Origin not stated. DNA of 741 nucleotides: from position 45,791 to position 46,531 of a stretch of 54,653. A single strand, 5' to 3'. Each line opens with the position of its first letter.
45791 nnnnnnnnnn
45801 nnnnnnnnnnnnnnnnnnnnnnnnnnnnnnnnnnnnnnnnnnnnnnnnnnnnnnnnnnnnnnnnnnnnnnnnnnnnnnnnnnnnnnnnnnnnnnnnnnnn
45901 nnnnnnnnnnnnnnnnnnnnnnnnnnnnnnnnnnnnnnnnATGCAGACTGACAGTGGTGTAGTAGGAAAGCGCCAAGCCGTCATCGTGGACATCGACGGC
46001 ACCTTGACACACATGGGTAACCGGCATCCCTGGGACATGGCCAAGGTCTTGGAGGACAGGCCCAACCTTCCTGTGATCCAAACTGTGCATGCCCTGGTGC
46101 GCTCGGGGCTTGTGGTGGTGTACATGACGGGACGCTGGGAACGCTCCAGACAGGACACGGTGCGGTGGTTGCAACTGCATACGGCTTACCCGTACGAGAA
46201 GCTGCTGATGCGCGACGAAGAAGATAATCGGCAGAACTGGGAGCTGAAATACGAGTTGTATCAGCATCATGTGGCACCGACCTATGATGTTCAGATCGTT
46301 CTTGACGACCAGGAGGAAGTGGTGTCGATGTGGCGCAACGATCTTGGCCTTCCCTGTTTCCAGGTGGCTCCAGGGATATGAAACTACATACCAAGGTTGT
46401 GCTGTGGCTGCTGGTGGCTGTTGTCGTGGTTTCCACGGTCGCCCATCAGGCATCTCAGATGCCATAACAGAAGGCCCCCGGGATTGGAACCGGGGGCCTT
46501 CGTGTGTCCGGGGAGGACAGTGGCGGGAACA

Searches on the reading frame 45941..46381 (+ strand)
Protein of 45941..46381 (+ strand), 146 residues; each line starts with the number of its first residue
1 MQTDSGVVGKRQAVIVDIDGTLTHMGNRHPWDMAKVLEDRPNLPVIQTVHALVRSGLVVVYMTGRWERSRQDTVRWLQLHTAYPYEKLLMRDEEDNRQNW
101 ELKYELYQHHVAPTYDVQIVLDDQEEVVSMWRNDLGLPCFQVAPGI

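Call 57: search_protein_families(library=phrogs, proteins=[window:45941-46381:+], max_evalue=0.001)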
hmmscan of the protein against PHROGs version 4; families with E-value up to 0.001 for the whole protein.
window:45941-46381:+ (146 aa): 5 families
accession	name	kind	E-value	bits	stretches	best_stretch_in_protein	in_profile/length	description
phrog_505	-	other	6.8e-47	161.3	1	8-145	158-293/295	polynucleotide kinase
phrog_415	-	other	1.9e-27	97.4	1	9-144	19-166/218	polynucleotide kinase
phrog_1238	-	moron, auxiliary metabolic gene and host takeover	1.2e-07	32.5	1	9-83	20-89/155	phosphoheptose isomerase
phrog_3970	-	other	2.1e-07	31.9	1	7-129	83-215/231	polynucleotide kinase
phrog_36358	-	unknown function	0.00033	21.7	0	38-89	56-106/113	-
